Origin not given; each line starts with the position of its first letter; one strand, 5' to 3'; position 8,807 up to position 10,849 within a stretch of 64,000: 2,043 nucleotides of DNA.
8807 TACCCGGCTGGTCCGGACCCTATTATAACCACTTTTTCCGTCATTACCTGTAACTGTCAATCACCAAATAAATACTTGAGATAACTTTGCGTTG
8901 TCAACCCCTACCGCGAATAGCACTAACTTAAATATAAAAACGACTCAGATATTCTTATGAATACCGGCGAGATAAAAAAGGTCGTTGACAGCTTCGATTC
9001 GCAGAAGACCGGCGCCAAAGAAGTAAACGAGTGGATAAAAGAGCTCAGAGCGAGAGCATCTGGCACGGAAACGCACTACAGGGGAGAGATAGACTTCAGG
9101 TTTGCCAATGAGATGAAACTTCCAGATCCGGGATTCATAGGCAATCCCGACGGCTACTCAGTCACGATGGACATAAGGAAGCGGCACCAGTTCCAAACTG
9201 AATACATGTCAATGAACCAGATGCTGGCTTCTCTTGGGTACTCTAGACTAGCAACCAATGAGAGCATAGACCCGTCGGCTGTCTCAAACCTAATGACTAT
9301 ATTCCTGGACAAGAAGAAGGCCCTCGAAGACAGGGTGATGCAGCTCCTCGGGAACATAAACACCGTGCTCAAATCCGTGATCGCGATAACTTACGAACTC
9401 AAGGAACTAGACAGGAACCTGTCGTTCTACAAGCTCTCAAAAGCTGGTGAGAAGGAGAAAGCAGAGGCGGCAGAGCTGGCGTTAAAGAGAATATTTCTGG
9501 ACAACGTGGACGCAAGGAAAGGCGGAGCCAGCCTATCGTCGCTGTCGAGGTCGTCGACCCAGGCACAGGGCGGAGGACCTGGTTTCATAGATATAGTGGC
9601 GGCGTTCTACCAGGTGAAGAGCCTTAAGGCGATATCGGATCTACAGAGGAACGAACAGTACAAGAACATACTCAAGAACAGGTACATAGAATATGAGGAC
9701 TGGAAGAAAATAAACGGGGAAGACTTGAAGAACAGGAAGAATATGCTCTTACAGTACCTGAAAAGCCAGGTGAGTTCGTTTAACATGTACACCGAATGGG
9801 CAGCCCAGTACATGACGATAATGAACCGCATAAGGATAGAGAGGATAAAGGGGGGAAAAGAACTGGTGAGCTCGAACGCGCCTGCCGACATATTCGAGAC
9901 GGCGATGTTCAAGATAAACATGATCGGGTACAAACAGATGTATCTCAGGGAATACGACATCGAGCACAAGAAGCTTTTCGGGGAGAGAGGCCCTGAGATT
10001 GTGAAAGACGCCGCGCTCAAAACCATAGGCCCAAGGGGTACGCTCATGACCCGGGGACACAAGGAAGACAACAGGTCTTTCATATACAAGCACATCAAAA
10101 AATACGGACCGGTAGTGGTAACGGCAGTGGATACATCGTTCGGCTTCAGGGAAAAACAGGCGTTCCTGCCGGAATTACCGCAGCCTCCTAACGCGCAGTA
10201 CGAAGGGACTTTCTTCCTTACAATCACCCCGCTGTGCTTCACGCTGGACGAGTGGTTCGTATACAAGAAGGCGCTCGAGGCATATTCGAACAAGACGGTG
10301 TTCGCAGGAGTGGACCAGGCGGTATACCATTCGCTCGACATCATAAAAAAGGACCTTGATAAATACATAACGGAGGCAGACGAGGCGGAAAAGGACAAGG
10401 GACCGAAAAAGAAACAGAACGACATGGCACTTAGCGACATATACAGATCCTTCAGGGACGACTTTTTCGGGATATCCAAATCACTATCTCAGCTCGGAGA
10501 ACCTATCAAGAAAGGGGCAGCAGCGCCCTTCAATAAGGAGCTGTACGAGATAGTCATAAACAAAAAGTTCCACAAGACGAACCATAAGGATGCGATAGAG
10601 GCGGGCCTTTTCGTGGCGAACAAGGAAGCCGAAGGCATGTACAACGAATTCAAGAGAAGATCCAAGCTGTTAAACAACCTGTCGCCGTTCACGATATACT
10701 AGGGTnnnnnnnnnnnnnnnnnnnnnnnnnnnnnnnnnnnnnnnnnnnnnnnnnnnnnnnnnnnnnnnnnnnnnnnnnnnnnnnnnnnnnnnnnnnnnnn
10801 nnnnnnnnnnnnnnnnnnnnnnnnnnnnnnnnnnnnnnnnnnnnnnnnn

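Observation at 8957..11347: Four overlapping mini-ORFs encoding pilin N-helix-only proteins (48-63 aa) directly downstream of a 581-aa orphan protein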

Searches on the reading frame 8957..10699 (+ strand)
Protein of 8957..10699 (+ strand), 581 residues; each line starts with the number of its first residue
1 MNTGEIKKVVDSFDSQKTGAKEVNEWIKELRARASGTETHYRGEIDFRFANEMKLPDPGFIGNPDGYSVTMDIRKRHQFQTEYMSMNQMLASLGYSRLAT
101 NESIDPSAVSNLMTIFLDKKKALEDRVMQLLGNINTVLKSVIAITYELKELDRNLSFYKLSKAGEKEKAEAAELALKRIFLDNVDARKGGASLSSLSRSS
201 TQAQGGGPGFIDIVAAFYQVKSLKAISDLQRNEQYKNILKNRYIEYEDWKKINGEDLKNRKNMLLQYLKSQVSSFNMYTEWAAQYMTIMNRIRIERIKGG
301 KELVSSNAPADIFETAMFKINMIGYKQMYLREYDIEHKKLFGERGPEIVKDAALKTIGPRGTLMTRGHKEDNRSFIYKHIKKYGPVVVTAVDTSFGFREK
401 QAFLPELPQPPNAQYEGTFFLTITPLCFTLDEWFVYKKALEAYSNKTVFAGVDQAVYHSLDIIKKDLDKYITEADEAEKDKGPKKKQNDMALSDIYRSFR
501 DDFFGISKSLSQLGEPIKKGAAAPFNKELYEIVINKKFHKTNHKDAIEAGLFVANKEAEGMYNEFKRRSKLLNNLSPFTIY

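Call 3: search_protein_families(library=pfam, proteins=[window:8957-10699:+], max_evalue=1)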
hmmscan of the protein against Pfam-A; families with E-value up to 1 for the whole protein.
window:8957-10699:+ (581 aa): 0 families

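Call 5: search_solved_structures(query=window:8957-10699:+, max_evalue=10)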
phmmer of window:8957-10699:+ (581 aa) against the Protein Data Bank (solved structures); distinct sequences matched with E-value up to 10: 0.

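Call 6: search_protein_families(library=ncbifam, proteins=[window:8957-10699:+], max_evalue=1)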
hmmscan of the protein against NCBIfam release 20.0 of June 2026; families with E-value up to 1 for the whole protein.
window:8957-10699:+ (581 aa): 1 family
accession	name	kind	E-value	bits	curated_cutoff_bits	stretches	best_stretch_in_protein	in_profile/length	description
NF040878.1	SE1561_fam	subfamily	0.1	12.6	40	0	7-30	16-39/46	SE1561 family protein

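Call 7: find_homologous_proteins(query=window:8957-10699:+)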
Query window:8957-10699:+ (581 aa): 44 proteins with E <= 0.001 among 8000 candidates.
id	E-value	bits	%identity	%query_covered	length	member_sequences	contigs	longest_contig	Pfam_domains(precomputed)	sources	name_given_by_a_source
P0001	0.0e+0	1299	100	100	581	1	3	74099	-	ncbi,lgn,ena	-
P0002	3.3e-258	876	67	100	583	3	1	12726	-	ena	-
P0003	8.6e-208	710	57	100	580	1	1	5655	-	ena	-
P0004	8.8e-199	680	56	100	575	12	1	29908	-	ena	-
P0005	6.6e-198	677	55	100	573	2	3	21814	-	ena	-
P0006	1.6e-194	666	55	100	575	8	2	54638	-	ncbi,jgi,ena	jgi:hypothetical protein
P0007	1.9e-193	663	54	100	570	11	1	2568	-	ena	-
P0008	2.0e-193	663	54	100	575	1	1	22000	-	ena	-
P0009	1.3e-192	660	54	100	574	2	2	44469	-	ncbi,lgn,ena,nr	ncbi:hypothetical protein M1494_02635 [Candidatus Parvarchaeota archaeon]|nr:hypothetical protein [C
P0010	8.3e-192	657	53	100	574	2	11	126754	-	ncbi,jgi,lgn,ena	jgi:hypothetical protein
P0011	2.9e-190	652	53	100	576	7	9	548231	-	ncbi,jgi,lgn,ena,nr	ncbi:MAG: hypothetical protein OH338_01985 [Candidatus Parvarchaeota archaeon]|nr:hypothetical prote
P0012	1.3e-188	647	53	100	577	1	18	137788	-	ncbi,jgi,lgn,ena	jgi:hypothetical protein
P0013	1.5e-188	646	53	99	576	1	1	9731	-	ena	-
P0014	2.3e-188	646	51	100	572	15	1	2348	-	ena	-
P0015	1.0e-186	640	54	100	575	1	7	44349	-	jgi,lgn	jgi:hypothetical protein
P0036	2.7e-155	537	47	97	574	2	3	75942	-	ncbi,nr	ncbi:MAG: hypothetical protein OH316_01650 [Candidatus Parvarchaeota archaeon]|nr:hypothetical prote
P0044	2.3e-13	68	31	37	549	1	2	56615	-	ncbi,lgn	-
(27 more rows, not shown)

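Call 9: find_encoding_contigs(protein=P0011, flank=6000, max_places=2)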
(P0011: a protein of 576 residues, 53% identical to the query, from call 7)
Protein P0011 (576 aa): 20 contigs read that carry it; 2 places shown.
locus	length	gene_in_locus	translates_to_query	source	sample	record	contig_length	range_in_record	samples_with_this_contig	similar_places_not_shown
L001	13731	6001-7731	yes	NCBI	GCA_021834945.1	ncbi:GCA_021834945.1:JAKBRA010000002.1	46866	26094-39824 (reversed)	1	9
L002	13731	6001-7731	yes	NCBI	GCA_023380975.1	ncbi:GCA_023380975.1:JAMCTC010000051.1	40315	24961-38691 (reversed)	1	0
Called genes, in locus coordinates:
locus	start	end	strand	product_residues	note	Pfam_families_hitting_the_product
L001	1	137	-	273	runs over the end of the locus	PF00483:NTP_transferase, PF12804:NTP_transf_3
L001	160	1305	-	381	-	PF02350:Epimerase_2 (faint), PF00534:Glycos_transf_1, PF13692:Glyco_trans_1_4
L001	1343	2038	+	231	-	-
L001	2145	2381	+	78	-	-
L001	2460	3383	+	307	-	PF08271:Zn_Ribbon_TF, PF08792:A2L_zn_ribbon (faint), PF00382:TFIIB, PF08279:HTH_11 (faint), PF00382:TFIIB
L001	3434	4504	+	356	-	PF02005:TRM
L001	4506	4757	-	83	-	PF01247:Ribosomal_L35Ae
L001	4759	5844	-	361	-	-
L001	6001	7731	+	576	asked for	-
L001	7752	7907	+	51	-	-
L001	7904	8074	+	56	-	-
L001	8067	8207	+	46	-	-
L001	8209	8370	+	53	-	-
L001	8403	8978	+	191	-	PF22090:Gins51_C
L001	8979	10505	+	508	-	PF00270:DEAD, PF04851:ResIII, PF18766:SWI2_SNF2 (weak), PF21210:RNA_helicase_helical, PF00271:Helicase_C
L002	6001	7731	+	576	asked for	-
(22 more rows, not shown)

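Call 10: find_encoding_contigs(protein=P0036, flank=6000, max_places=2)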
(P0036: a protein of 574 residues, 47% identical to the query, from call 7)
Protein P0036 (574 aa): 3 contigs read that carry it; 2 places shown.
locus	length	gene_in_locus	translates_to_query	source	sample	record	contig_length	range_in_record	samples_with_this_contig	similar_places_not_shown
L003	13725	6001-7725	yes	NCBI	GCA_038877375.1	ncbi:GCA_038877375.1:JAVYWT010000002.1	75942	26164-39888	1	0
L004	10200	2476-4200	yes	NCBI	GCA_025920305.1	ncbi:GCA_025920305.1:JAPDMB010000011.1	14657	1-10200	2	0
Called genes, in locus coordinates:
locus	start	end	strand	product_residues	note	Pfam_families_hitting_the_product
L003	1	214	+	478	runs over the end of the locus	PF00587:tRNA-synt_2b, PF03129:HGTP_anticodon, PF09180:ProRS-C_1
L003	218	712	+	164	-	PF02353:CMAS (weak), PF13489:Methyltransf_23, PF13847:Methyltransf_31 (weak), PF08241:Methyltransf_11, PF08242:Methyltransf_12 (weak), PF13649:Methyltransf_25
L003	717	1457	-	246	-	-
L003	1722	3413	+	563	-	-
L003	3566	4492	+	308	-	PF08271:Zn_Ribbon_TF, PF00382:TFIIB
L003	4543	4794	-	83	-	PF01247:Ribosomal_L35Ae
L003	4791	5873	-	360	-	PF18765:Polbeta (weak)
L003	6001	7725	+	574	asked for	-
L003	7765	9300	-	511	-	PF00270:DEAD, PF04851:ResIII, PF00176:SNF2-rel_dom (faint), PF21210:RNA_helicase_helical, PF00271:Helicase_C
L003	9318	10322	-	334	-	-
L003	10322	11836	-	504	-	-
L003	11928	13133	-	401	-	-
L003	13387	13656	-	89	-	PF04010:DUF357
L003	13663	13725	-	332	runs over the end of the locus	PF00752:XPG_N, PF00867:XPG_I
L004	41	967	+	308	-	PF08271:Zn_Ribbon_TF, PF00382:TFIIB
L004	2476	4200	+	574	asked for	-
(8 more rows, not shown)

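Call 11: find_encoding_contigs(protein=P0044, flank=6000, max_places=2)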
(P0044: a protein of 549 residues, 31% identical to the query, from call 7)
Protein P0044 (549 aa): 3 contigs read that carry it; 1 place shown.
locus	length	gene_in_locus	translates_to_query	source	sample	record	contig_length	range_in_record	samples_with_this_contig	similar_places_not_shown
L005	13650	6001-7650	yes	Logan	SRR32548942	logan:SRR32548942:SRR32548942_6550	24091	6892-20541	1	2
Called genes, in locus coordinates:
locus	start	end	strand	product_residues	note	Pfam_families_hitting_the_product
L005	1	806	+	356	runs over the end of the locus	PF01368:DHH, PF02272:DHHA1 (weak)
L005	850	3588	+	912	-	PF01326:PPDK_N, PF00391:PEP-utilizers, PF02896:PEP-utilizers_C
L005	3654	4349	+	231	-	-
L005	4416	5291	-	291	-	PF01909:NTP_transf_2, PF18765:Polbeta (weak)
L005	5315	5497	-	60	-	-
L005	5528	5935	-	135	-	-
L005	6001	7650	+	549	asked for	-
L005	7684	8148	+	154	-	-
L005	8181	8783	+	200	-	-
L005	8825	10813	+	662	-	PF01261:AP_endonuc_2 (weak)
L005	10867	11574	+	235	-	-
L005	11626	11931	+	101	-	-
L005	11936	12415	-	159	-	-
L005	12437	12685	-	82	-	-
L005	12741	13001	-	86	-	PF25213:HVO_A0261_N (weak), PF14947:HTH_45, PF01638:HxlR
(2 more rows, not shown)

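Call 14: find_encoding_contigs(protein=P0001, flank=10000, max_places=3)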
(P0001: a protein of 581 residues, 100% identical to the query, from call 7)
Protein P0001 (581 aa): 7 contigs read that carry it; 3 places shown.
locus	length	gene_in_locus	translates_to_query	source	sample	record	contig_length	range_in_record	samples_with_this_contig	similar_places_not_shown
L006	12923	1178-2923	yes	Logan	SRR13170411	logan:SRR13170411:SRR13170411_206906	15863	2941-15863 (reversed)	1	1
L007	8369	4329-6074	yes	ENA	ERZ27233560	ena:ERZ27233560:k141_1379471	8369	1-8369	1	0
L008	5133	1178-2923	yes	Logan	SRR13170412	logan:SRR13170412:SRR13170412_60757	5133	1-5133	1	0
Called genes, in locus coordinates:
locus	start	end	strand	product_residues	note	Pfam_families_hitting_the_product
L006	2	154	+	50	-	?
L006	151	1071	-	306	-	PF00890:FAD_binding_2 (faint), PF01134:GIDA (faint), PF01266:DAO (faint), PF03486:HI0933_like (faint), PF07992:Pyr_redox_2, PF12831:FAD_oxidored (faint), PF13738:Pyr_redox_3, PF00070:Pyr_redox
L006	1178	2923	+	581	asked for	-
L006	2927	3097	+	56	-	-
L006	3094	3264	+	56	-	-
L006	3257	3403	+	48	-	-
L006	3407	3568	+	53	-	-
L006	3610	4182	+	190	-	PF22090:Gins51_C (weak)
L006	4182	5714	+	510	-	PF00270:DEAD, PF04851:ResIII, PF21210:RNA_helicase_helical (weak), PF00271:Helicase_C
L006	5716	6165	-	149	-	-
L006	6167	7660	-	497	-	-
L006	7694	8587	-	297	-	-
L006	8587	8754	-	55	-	-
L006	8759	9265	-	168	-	-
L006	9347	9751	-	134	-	PF00827:Ribosomal_L15e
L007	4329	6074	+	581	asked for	-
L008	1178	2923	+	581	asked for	-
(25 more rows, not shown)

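Call 17: find_related_loci(query=A1, collection=genome_contigs, flank=10000)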
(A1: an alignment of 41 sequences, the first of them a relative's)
Query A1 (581 aa) in genome_contigs; peptide patterns used: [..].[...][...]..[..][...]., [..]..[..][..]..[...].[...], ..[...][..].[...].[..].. (x = any residue, [..] = any of these).
142 stretches matched a pattern; 47 encode a relative of the query (tblastn E <= 1e-3); 46 distinct loci.
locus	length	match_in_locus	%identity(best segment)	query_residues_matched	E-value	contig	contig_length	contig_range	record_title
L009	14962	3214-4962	68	1-581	0e+0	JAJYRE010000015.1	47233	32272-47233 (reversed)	MAG: Nanoarchaeota archaeon isolate DS4.bin97 NODE_618_length_47233_cov_2.115675, whole genome shotgun sequence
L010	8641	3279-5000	56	1-580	0e+0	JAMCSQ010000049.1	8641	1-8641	MAG: Candidatus Parvarchaeota archaeon isolate FK_Sedi_A_Bin.204 NODE_22344_length_8641_cov_32.7532, whole genome shotgu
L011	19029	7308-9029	55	1-580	0e+0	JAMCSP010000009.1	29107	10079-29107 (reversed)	MAG: Candidatus Parvarchaeota archaeon isolate FK_Sedi_A_Bin.205 NODE_3278_length_29107_cov_14.9086, whole genome shotgu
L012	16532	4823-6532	54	1-581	0e+0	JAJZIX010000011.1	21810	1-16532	MAG: Nanoarchaeota archaeon isolate LSA4.bin68 NODE_2654_length_21810_cov_3.095282, whole genome shotgun sequence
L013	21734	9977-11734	52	1-581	0e+0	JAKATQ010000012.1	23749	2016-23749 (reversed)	MAG: Nanoarchaeota archaeon isolate YP2.bin8 NODE_1785_length_23749_cov_2.778427, whole genome shotgun sequence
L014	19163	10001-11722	55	1-580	0e+0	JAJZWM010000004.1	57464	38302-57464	MAG: Nanoarchaeota archaeon isolate TL1-2.bin12 NODE_411_length_57464_cov_89.9939, whole genome shotgun sequence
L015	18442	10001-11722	54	1-580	0e+0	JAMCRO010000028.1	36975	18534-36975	MAG: Candidatus Parvarchaeota archaeon isolate FK_Sedi_A_Bin.253 NODE_2161_length_36975_cov_5.15507, whole genome shotgu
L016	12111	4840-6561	54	1-580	0e+0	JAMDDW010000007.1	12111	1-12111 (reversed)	MAG: Candidatus Parvarchaeota archaeon isolate FK_Sedi_B_Bin.122 NODE_21086_length_12111_cov_2.57109, whole genome shotg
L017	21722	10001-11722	54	1-580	0e+0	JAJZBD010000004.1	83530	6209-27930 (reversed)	MAG: Nanoarchaeota archaeon isolate HSP2.bin18 NODE_160_length_83530_cov_4.388056, whole genome shotgun sequence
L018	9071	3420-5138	53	1-580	0e+0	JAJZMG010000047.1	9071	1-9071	MAG: Nanoarchaeota archaeon isolate MAS3.bin171 NODE_15735_length_9071_cov_9.397809, whole genome shotgun sequence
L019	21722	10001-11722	54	1-580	0e+0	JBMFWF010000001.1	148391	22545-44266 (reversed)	MAG: Candidatus Parvarchaeum sp. isolate KM4364-11 NODE_1_length_148391_cov_21.085515, whole genome shotgun sequence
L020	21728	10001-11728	53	1-580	0e+0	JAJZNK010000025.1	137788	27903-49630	MAG: Nanoarchaeota archaeon isolate MAS3.bin90 NODE_112_length_137788_cov_1.482795, whole genome shotgun sequence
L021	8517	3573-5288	52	1-581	0e+0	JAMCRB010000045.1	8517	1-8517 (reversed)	MAG: Candidatus Parvarchaeota archaeon isolate FK_Sedi_A_Bin.293 NODE_22885_length_8517_cov_27.2018, whole genome shotgu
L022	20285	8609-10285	50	12-580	0e+0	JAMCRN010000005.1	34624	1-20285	MAG: Candidatus Parvarchaeota archaeon isolate FK_Sedi_A_Bin.254 NODE_2404_length_34624_cov_8.21593, whole genome shotgu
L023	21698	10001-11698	51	1-578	0e+0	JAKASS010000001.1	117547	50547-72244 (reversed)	MAG: Nanoarchaeota archaeon isolate YP1.bin68 NODE_150_length_117547_cov_47.158338, whole genome shotgun sequence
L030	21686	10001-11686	49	17-581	4e-179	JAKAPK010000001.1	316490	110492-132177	MAG: Nanoarchaeota archaeon isolate YF1.bin65 NODE_9_length_316490_cov_7.212297, whole genome shotgun sequence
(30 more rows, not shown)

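Call 22: predict_structure(alignment_id=A1)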
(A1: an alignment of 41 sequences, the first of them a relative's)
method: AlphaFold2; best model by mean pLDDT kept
length: 581 residues; sequences in the alignment: 41
mean_pLDDT: 72.0   pTM: 0.60
mean pLDDT of the five models: 72.0, 71.1, 68.6, 68.3, 66.3
residues with pLDDT >= 90: 34; 70-90: 347; 50-70: 109; < 50: 91
segments of 3 or more residues with pLDDT < 50: 104-110, 200-206, 293-314, 359-365, 482-522, 579-581
pLDDT, mean of each block of 10 residues (from residue 1): 82 80 88 88 83 82 82 72 80 76 46 56 73 80 85 84 80 83 68 56 50 78 82 81 84 82 84 75 62 45 44 55 87 85 81 68 51 81 89 80 57 66 91 89 69 57 78 78 46 43 35 33 69 82 85 90 82 56 35
secondary structure, 60 per line:
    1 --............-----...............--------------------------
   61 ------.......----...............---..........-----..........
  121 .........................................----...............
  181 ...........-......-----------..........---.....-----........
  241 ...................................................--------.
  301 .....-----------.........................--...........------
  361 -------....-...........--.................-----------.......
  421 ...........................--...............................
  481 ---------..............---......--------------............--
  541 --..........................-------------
elements in order: H3-14 H20-34 E67-73 H78-92 E96-105 H111-161 H166-191 H193-198 H210-219 H223-227 H233-291 H300-305 E317-329 E333-341 E344-354 H368-371 H373-383 E386-402 E414-429 H430-447 H450-480 H490-503 H507-512 H527-538 H543-568

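Call 37: fold_search(model_id=the predicted structure, library=pdb)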
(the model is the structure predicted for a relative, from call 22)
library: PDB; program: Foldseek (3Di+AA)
matches with E <= 10: 446; with E <= 0.001: 0
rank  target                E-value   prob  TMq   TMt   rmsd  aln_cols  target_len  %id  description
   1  1bg1_A                4.6e-01  0.07  0.10  0.10  33.8       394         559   11  TRANSCRIPTION FACTOR STAT3B/DNA COMPLEX (released 1999-01-13)
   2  9cbc_B                4.9e-01  0.14  0.10  0.05  30.7       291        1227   10  Yersinia entomophaga holotoxin complex in pore conformation (released 2025-12-31)
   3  9iga_A                5.9e-01  0.05  0.09  0.10  32.8       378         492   10  Beta-hairpin macrocyclic peptide in complex with STAT1 (released 2026-02-18)
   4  5bun_A                6.5e-01  0.06  0.10  0.13  33.4       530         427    8  Crystal structure of an antigenic outer membrane protein ST50 from Salmonella Typhi (released 2015-12-23)
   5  5ng5_C                6.8e-01  0.06  0.11  0.14  32.3       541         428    8  multi-drug efflux; membrane transport; RND superfamily; Drug resistance (released 2017-04-19)
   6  7tva_A                6.8e-01  0.06  0.09  0.10  26.3       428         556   10  Stat5a Core in complex with AK2292 (released 2023-02-15)
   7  6ewy                  7.5e-01  0.44  0.15  0.33  21.1       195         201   13  RipA Peptidoglycan hydrolase (Rv1477, Mycobacterium tuberculosis) N-terminal domain (released 2018-05-02)
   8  9c4k_B                7.5e-01  0.25  0.14  0.07  24.1       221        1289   14  Yersinia entomophaga holotoxin complex in prepore conformation (released 2025-12-31)
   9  5azs_A                8.3e-01  0.05  0.10  0.13  30.6       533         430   12  Crystal structure of a membrane protein from Pseudomonas aeruginosa (released 2016-06-08)
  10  6ixg_B                9.1e-01  0.13  0.08  0.18  20.9       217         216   13  Crystal structure of native apo SH3BP5 (P41) (released 2019-03-20)
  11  5jjd_B                9.6e-01  0.04  0.05  0.12  19.9       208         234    6  crystal structure of the ceramide transfer protein PH and START domain complex (released 2017-07-05)
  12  7uc6                  9.6e-01  0.04  0.10  0.10  26.6       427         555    9  Stat5a Core in complex with Compound 12 (released 2023-02-15)
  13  9hmx_A                1.0e+00  0.35  0.15  0.35  19.1       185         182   12  Structure of SteB-RipA complex from Mycobacterium tuberculosis (released 2025-07-30)
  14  5xei                  1.0e+00  0.23  0.12  0.13  18.2       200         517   10  Crystal structure of the Smc head domain with a coiled coil and joint derived from Pyrococcus yayanosii (released 2017-06-07)
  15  6rwb_A                1.1e+00  0.16  0.14  0.05  22.9       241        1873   14  Cryo-EM structure of Yersinia pseudotuberculosis TcaA-TcaB (released 2019-10-23)
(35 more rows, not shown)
